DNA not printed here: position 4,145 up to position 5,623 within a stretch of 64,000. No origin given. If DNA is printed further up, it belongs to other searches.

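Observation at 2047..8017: Cell-surface locus: VanW-like protein plus giant anchored multi-esterase with PKD domain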

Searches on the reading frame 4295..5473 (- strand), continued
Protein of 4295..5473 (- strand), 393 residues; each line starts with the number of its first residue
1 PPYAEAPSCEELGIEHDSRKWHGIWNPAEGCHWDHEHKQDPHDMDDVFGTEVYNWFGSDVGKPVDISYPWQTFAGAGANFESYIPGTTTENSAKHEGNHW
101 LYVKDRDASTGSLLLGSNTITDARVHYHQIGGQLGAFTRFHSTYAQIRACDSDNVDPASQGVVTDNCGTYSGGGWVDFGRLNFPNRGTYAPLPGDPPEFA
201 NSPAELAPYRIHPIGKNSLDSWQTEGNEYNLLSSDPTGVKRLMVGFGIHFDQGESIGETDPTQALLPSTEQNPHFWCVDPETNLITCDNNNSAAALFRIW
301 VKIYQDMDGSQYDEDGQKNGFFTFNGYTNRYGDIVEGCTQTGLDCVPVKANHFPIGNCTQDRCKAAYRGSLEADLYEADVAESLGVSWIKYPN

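Call 53: find_related_loci(query=A1, collection=genome_contigs, flank=10000)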
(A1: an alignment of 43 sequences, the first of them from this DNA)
Query A1 (393 aa) in genome_contigs; peptide patterns used: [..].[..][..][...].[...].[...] (x = any residue, [..] = any of these).
55 stretches matched a pattern; 39 encode a relative of the query (tblastn E <= 1e-3); 39 distinct loci.
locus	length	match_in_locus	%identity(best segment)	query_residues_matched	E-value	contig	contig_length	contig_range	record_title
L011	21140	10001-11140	59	2-393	4e-153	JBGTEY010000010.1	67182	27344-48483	MAG: Patescibacteria group bacterium isolate JTS-RE179 k141_7583330, whole genome shotgun sequence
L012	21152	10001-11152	58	2-393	5e-152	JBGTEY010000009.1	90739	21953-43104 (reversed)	MAG: Patescibacteria group bacterium isolate JTS-RE179 k141_2905692, whole genome shotgun sequence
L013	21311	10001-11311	50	2-393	2e-134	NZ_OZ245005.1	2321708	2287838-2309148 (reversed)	MAG: Candidatus Leptofilum sp. isolate 7b64b919-6ea5-499b-8485-25358eaaa058 chromosome 1, complete sequence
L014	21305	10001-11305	49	2-393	5e-133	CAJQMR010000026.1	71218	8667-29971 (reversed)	MAG: uncultured Anaerolineae bacterium isolate 10_20180412_Bin_Bin_103_1 genome assembly, contig: c_000017603876, whole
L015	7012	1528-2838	50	2-393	6e-133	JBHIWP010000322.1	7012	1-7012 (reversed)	MAG: Candidatus Promineifilaceae bacterium isolate MAG27 WDNA05_bin.10.orig_322, whole genome shotgun sequence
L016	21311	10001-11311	50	2-393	9e-132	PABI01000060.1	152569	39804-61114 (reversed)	MAG: Anaerolineaceae bacterium isolate NAT123 MHASMcontig_890597, whole genome shotgun sequence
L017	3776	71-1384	48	2-393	5e-134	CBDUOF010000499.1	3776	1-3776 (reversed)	MAG TPA_asm: uncultured Anaerolineae bacterium isolate SRR22808126_concoct_49 genome assembly, contig: ERZ25043457.19706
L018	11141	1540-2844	48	2-393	2e-130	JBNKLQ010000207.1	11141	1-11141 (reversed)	MAG: Candidatus Promineifilaceae bacterium isolate H1H2.bin.11.strict NODE_207_length_11141_cov_4.479302, whole genome s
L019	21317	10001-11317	48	2-393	7e-130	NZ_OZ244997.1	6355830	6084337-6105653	MAG: Candidatus Leptofilum sp. isolate 8ea8b48c-f0bb-4fcd-991e-c07bf3e70e57 chromosome 1, complete sequence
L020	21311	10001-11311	49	2-393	1e-129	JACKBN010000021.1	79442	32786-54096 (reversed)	MAG: Ardenticatenaceae bacterium isolate HK-STAS-CHLO-22 HK-STAS-CHLO-22_21, whole genome shotgun sequence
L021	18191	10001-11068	47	1-393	2e-102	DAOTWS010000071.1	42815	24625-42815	MAG TPA_asm: Anaerolineae bacterium isolate H16_161 k91_1824795, whole genome shotgun sequence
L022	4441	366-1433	44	2-393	4e-91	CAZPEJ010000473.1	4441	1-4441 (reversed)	MAG TPA_asm: uncultured Ardenticatenaceae bacterium isolate SRP173033_co1_124 genome assembly, contig: NODE_57197_length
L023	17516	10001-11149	37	2-383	4e-69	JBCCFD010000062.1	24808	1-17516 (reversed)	MAG: Chloroflexota bacterium isolate P01_B01_bin.122 k141_2875040_length_24808_cov_48.8348, whole genome shotgun sequenc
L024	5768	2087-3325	33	4-393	1e-51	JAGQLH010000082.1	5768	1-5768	MAG: Candidatus Dojkabacteria bacterium isolate HKST-UBA11 NODE_82_length_5768_cov_2.419258, whole genome shotgun sequen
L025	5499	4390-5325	33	8-393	9e-46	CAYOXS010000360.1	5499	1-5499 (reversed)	MAG TPA_asm: uncultured Caldilineaceae bacterium isolate SRP323723_co1_131 genome assembly, contig: NODE_12788_length_54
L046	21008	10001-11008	24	4-357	5e-12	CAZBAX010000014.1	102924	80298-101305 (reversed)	MAG TPA_asm: uncultured Anaerolinea sp. isolate SRP287051_co2_135 genome assembly, contig: NODE_439_length_102924_cov_27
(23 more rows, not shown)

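Call 56: search_protein_families(library=pfam, alignment_id=A1, max_evalue=5)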
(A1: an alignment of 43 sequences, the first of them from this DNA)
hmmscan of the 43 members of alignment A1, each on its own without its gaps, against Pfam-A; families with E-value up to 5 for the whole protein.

A. member 1, seq(393 aa): 0 families

B. families by the number of members that match (of 43 scanned): 18 families
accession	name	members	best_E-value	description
PF04886.17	PT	1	0.0047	PT disordered repeat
PF05887.16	Trypan_PARP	1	0.014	Procyclic acidic repetitive protein (PARP)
PF25392.1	MS_channel_TM1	1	0.064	Mechanosensitive ion channel, transmembrane helix 1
PF14795.11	Leucyl-specific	1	0.075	Leucine-tRNA synthetase-specific domain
PF02402.22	Lysis_col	1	0.092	Lysis protein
PF15096.12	G6B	1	0.15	G6b-B extracellular V-set Ig-like domain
PF02701.20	Zn_ribbon_Dof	1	0.16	Dof domain, zinc finger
PF00036.39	EF-hand_1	1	0.17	EF hand domain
PF18573.7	BclA_C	1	0.17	BclA C-terminal domain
PF08460.16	SH3_5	1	0.24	Bacterial SH3 domain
PF10396.14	TrmE_N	1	0.27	GTP-binding protein TrmE N-terminus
PF19455.4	DUF5993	1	0.29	Family of unknown function (DUF5993)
PF04123.18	DUF373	1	0.37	Domain of unknown function (DUF373)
PF08139.17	LPAM_1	1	1.3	Prokaryotic membrane lipoprotein lipid attachment site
PF17037.10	CBP_BcsO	1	1.4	Cellulose biosynthesis protein BcsO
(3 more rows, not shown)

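Call 70: search_protein_families(library=pfam, proteins=[L007:4751-5998:-, L008:3905-5215:-, L007:4095-4754:-, L008:3108-3908:-, L046:8738-11155:+], max_evalue=0.1)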
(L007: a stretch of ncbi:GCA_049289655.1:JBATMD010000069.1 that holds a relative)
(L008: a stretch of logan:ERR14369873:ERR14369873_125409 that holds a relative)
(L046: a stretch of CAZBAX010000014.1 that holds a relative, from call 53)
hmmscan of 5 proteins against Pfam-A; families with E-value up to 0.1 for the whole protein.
L007:4751-5998:- (415 aa): 4 families
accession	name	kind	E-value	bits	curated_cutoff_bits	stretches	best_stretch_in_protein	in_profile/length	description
PF00756.26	Esterase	-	1.2e-22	81.3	22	1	63-206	7-151/251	Putative esterase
PF02230.22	Abhydrolase_2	-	9.6e-05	22.7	23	1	101-219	23-154/217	Phospholipase/Carboxylesterase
PF00561.26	Abhydrolase_1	-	0.00053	20.2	25.8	1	174-205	73-103/245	alpha/beta hydrolase fold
PF12146.15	Hydrolase_4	-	0.0015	18.3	27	1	152-211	59-117/239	Serine aminopeptidase, S33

L008:3905-5215:- (436 aa): 4 families
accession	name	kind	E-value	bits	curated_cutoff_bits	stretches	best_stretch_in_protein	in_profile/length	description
PF00756.26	Esterase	-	1.4e-26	94.2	22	1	52-203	1-152/251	Putative esterase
PF02230.22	Abhydrolase_2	-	4.7e-05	23.8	23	1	145-204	84-143/217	Phospholipase/Carboxylesterase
PF00561.26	Abhydrolase_1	-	0.0017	18.5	25.8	1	170-207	73-103/245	alpha/beta hydrolase fold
PF12146.15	Hydrolase_4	-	0.0074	16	27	1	164-208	75-118/239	Serine aminopeptidase, S33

L007:4095-4754:- (219 aa): 3 families
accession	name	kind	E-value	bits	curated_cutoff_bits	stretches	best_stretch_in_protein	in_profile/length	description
PF00963.24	Cohesin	-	5e-07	30.4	24.1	1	74-176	8-117/139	Cohesin domain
PF06280.18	fn3_5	-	0.001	20.2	27.6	1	55-95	44-86/112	Fn3-like domain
PF22544.2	HYDIN_VesB_CFA65-like_Ig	-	0.0025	18.4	25.5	1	63-107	45-89/100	HYDIN/CFA65/VesB-like, Ig-like domain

L008:3108-3908:- (266 aa): 1 family
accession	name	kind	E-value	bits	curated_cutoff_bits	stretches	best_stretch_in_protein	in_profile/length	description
PF00963.24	Cohesin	-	0.00015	22.4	24.1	1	99-206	11-126/139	Cohesin domain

L046:8738-11155:+ (806 aa): 4 families
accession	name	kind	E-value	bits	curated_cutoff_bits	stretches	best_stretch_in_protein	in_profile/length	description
PF13620.12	CarboxypepD_reg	-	1.1e-05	26.1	32.3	1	214-269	17-74/82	Carboxypeptidase regulatory-like domain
PF00404.24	Dockerin_1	-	0.0022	18.6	22.9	1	279-325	1-53/57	Dockerin type I domain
PF13715.12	CarbopepD_reg_2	-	0.011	16.2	32.2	1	229-271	28-71/88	CarboxypepD_reg-like domain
PF00963.24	Cohesin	-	0.032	14.9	24.1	1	47-91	11-55/139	Cohesin domain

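Call 74: fold_search(model_id=the predicted structure, library=viral)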
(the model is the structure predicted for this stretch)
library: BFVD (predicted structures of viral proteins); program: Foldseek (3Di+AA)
matches with E <= 10: 175; with E <= 0.001: 0
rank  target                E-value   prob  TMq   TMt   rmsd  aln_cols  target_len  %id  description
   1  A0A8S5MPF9            1.0e-01  0.02  0.09  0.11  24.7       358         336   10  Minor structural protein [Siphoviridae sp. ctaLC6]
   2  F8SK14                1.7e-01  0.04  0.10  0.09  18.3       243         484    9  Uncharacterized protein 141 [Pseudomonas phage PhiPA3]
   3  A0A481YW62            2.4e-01  0.03  0.10  0.14  20.1       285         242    7  Uncharacterized protein [Marseillevirus LCMAC103]
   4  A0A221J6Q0            5.2e-01  0.01  0.07  0.06  22.8       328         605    7  (no name in the UniProt tables at hand)
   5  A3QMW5                5.8e-01  0.01  0.09  0.06  25.7       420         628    8  ORF150R [Cyprinid herpesvirus 3]
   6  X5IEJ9                6.9e-01  0.01  0.09  0.06  23.7       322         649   11  Uncharacterized protein [Pseudomonas phage KPP25]
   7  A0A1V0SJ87            7.3e-01  0.02  0.13  0.14  14.3       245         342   11  Inositol polyphosphate-related phosphatase domain-containing protein [Klosneuvirus KNV1]
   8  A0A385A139            8.2e-01  0.01  0.12  0.12  21.6       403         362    9  (no name in the UniProt tables at hand)
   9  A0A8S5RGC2            9.2e-01  0.02  0.13  0.11  24.7       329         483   10  Outer membrane protein [virus sp. ct5rm7]
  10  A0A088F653            9.8e-01  0.01  0.07  0.06  16.2       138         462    9  Bel2 protein [Brown greater galago prosimian foamy virus]
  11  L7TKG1                9.8e-01  0.01  0.07  0.09  23.3       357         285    6  Uncharacterized protein [Haloarcula vallismortis tailed virus 1]
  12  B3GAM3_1              1.1e+00  0.01  0.07  0.04  41.6       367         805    8  AMDV4_2 [uncultured virus]
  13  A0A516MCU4            1.2e+00  0.02  0.08  0.08  13.6       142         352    8  (no name in the UniProt tables at hand)
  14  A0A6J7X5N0            1.2e+00  0.01  0.07  0.04  20.2       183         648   10  Uncharacterized protein [uncultured Caudovirales phage]
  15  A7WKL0                1.2e+00  0.01  0.07  0.09  24.7       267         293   12  Uncharacterized protein [Betalipothrixvirus pozzuoliense]
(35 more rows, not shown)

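Call 78: find_related_loci(query=A1, collection=metagenome_contigs, flank=5000)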
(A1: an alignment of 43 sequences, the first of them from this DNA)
Query A1 (393 aa) in metagenome_contigs; peptide patterns used: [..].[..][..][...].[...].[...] (x = any residue, [..] = any of these).
139 stretches matched a pattern; 108 encode a relative of the query (tblastn E <= 1e-3); the best 80 are kept; 80 distinct loci.
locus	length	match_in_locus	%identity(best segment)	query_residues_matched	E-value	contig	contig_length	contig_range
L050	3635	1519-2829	48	2-393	4e-133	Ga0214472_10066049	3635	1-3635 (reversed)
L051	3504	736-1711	59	2-393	4e-113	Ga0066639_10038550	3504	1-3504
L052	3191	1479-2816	35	2-393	2e-70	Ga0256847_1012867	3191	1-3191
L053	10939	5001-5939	31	4-393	5e-45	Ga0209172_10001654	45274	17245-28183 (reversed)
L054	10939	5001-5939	31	4-393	5e-45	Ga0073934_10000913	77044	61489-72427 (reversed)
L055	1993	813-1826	30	2-393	4e-44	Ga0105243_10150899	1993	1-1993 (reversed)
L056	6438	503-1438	32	7-393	1e-41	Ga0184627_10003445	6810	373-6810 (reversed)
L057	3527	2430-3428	30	16-357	1e-39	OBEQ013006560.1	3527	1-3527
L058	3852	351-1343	28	12-393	1e-32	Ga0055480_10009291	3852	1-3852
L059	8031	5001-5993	28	12-393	2e-32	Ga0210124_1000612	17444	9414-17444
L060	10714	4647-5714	28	2-356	1e-30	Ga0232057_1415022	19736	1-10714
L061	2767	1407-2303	29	2-355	5e-29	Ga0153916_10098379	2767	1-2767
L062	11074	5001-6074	26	11-376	2e-27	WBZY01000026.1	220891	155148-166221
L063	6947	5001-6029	26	2-357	2e-23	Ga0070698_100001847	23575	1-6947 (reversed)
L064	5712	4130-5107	26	2-357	3e-23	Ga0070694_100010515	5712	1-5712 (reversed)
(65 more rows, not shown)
